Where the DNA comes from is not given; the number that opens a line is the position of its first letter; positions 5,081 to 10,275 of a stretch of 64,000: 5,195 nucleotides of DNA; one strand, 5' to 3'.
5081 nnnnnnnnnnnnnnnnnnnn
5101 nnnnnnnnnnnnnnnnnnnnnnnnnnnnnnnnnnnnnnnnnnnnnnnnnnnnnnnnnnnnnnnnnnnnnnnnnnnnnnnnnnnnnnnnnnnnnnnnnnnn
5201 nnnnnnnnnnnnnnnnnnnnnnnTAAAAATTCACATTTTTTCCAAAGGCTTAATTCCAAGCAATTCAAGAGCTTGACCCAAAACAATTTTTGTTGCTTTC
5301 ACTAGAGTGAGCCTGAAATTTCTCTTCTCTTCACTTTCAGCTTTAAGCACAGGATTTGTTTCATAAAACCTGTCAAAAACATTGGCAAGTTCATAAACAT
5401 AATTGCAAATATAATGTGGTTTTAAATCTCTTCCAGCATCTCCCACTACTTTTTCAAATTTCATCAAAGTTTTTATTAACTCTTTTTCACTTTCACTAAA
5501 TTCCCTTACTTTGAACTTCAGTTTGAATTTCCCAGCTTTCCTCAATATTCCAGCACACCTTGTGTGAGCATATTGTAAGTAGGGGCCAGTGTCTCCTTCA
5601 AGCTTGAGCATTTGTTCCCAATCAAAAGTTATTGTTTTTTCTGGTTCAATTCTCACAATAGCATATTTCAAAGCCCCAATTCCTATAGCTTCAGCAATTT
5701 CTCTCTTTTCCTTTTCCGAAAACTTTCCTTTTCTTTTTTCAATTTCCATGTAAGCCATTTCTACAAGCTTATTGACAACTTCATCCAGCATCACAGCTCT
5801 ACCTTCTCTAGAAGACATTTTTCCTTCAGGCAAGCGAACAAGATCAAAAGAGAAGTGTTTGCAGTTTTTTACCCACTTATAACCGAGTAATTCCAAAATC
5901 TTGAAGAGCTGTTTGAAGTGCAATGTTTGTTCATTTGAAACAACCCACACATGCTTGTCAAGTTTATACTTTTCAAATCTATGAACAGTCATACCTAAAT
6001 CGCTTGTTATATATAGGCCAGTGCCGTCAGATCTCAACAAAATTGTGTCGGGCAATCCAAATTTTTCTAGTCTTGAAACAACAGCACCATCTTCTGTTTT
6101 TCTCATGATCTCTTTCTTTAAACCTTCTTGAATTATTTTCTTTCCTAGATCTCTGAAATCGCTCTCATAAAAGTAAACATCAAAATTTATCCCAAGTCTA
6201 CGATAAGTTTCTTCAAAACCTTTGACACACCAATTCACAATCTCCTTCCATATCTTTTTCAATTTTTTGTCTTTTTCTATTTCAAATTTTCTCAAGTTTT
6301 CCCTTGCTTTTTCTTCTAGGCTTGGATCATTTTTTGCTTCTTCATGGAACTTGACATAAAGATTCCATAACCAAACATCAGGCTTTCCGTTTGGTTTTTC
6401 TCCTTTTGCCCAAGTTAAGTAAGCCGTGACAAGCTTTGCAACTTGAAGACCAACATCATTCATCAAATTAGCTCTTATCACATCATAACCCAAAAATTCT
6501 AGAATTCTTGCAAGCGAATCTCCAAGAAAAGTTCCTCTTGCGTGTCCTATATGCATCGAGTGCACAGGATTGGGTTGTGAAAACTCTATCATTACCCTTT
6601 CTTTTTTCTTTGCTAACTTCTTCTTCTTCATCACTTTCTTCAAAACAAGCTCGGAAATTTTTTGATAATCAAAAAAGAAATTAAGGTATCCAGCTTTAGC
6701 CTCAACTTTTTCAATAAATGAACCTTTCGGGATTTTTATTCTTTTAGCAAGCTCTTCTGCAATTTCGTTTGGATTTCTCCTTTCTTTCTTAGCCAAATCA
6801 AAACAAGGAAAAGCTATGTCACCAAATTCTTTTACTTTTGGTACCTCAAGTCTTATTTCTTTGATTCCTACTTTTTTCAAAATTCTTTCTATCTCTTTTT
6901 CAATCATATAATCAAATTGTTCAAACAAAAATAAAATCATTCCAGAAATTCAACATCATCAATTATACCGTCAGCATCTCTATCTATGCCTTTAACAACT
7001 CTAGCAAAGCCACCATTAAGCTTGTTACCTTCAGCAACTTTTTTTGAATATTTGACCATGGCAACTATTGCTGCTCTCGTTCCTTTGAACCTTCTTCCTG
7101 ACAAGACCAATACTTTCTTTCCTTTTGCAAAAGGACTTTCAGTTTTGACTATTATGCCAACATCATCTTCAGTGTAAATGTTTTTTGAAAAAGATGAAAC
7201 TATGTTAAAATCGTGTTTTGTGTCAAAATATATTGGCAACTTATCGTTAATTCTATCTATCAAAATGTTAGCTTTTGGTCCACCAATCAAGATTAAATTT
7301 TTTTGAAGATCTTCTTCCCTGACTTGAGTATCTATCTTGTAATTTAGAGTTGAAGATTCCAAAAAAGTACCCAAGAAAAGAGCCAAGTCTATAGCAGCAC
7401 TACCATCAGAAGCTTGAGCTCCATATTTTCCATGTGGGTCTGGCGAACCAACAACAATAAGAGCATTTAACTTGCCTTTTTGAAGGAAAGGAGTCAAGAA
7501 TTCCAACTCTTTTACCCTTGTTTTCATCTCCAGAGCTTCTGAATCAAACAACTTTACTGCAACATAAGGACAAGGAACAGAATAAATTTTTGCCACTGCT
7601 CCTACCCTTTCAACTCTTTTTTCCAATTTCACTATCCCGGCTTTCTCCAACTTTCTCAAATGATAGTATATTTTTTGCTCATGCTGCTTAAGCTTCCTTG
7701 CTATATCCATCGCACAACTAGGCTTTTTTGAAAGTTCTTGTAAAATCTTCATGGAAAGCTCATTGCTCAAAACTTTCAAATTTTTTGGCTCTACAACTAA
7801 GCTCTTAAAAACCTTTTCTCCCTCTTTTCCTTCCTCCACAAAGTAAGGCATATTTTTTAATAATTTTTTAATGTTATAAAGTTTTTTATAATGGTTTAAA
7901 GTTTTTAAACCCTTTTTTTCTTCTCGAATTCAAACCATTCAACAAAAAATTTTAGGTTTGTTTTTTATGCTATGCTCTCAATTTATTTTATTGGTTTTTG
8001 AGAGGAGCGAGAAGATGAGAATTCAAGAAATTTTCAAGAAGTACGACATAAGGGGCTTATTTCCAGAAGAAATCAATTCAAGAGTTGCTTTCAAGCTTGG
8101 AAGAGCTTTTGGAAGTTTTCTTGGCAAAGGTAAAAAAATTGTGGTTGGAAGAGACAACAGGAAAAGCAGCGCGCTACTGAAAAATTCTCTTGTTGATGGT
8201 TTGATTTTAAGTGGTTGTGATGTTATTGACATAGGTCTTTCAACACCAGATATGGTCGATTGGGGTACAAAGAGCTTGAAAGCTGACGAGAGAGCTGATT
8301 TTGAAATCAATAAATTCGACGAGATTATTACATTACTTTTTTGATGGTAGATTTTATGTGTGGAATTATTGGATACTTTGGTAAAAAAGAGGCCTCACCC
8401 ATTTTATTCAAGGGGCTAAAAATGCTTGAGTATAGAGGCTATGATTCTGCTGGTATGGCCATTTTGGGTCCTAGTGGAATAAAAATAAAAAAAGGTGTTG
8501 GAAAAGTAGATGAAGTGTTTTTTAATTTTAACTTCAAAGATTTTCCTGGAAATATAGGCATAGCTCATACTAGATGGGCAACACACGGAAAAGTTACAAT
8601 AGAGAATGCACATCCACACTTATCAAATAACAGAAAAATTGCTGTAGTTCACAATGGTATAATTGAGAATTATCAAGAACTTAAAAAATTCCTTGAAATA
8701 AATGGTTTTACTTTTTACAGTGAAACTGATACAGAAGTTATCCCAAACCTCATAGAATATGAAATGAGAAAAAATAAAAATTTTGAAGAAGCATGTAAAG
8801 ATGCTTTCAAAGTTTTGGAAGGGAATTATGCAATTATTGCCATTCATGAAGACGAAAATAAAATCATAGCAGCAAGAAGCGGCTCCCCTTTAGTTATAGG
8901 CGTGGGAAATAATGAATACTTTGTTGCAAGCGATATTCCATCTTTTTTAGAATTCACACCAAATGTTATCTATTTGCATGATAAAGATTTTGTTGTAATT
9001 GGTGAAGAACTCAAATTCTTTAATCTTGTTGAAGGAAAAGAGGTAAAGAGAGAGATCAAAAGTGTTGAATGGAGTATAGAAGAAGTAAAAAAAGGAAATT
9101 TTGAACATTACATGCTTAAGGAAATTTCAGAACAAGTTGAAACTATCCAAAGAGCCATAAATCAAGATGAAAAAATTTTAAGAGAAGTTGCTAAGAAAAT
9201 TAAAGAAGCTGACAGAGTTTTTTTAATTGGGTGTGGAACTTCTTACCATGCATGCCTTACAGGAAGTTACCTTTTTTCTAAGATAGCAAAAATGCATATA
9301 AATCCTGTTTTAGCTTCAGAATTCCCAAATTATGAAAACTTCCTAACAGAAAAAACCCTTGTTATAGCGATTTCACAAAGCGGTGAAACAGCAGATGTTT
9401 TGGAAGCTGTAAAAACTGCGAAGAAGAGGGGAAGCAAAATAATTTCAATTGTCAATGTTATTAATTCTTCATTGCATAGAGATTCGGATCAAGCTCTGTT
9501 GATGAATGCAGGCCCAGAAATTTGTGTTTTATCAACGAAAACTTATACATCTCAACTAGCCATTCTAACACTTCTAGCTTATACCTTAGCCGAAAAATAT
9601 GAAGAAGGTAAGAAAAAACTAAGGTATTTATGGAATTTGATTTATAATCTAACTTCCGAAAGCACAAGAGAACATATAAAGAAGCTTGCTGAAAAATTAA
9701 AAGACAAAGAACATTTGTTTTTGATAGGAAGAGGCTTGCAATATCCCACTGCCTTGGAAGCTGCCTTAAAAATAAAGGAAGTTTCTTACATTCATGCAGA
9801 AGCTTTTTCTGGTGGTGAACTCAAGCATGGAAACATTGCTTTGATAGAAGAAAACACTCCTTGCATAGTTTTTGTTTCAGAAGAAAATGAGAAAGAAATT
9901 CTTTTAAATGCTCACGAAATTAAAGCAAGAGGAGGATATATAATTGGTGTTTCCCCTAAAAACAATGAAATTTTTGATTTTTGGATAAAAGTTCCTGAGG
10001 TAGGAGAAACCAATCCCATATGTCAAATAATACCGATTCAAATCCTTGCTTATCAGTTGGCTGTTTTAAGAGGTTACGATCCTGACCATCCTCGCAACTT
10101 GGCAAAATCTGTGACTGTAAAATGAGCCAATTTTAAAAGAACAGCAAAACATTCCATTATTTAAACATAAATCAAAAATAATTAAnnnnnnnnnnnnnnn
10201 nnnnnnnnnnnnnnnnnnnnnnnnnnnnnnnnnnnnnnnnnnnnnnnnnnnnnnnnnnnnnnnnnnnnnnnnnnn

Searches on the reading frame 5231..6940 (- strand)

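Call 45: search_protein_families(library=pfam, proteins=[window:5231-6940:-], max_evalue=0.001)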
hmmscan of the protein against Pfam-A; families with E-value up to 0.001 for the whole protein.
window:5231-6940:- (569 aa): 3 families
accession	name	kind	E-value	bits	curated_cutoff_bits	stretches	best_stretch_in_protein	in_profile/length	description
PF00750.26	tRNA-synt_1d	-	1.7e-58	198.7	23.3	1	95-441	2-349/349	tRNA synthetases class I (R), catalytic domain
PF05746.21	DALR_1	-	3.4e-35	121.1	22.3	1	455-569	1-117/117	DALR anticodon binding domain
PF03485.21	Arg_tRNA_synt_N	-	2.9e-18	66.7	21.5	1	13-90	3-85/85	Arginyl tRNA synthetase N terminal domain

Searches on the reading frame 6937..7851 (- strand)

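Call 45: search_protein_families(library=pfam, proteins=[window:6937-7851:-], max_evalue=0.001)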
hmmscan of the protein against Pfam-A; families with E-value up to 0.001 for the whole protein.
window:6937-7851:- (304 aa): 5 families
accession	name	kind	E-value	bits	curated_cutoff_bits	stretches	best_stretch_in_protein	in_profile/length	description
PF12840.13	HTH_20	-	1.7e-10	41.1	27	1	28-76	1-50/51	Helix-turn-helix domain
PF05124.17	S_layer_C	-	2.4e-10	40.8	23.9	1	172-268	98-176/177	S-layer like family, outer domain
PF01022.26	HTH_5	-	6.3e-09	36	22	1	35-75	6-46/47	Bacterial regulatory protein, arsR family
PF01978.25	TrmB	-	6.4e-05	23.2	25.6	1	40-80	18-58/68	Sugar-specific transcriptional regulator TrmB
PF13412.12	HTH_24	-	6.4e-05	22.9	21.9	1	30-75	2-48/48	Winged helix-turn-helix DNA-binding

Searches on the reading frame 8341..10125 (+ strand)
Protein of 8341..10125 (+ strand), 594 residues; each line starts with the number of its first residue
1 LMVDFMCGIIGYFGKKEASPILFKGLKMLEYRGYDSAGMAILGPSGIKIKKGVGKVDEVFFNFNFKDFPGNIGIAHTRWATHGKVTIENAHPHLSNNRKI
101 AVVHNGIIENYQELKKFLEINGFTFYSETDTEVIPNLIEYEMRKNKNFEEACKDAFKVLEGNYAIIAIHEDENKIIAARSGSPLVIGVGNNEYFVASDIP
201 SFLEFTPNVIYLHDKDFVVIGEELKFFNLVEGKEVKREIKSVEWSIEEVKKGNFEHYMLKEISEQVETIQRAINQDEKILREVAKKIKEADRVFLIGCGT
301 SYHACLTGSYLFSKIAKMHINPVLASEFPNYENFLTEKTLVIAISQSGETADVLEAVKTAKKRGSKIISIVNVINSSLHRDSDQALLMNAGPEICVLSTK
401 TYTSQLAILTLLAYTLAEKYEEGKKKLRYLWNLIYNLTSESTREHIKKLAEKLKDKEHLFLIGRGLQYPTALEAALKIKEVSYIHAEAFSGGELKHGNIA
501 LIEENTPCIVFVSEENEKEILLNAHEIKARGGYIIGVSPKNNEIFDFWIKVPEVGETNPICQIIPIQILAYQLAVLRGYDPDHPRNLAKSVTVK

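Call 45: search_protein_families(library=pfam, proteins=[window:8341-10125:+], max_evalue=0.001)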
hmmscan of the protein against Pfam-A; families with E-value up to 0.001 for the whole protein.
window:8341-10125:+ (594 aa): 5 families
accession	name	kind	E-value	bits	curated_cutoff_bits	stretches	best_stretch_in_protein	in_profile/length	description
PF01380.27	SIS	-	3.6e-54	182.5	25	2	287-413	2-129/131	SIS domain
PF13522.11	GATase_6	-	1.2e-17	64.5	27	1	70-197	10-129/130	Glutamine amidotransferase domain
PF13537.11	GATase_7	-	2e-17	63.8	25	1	88-203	11-122/123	Glutamine amidotransferase domain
PF13580.11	SIS_2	-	2.5e-06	28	27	1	311-371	78-137/138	SIS domain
PF13230.11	GATase_4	-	2.9e-06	26.9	23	1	71-168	72-168/272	Glutamine amidotransferases class-II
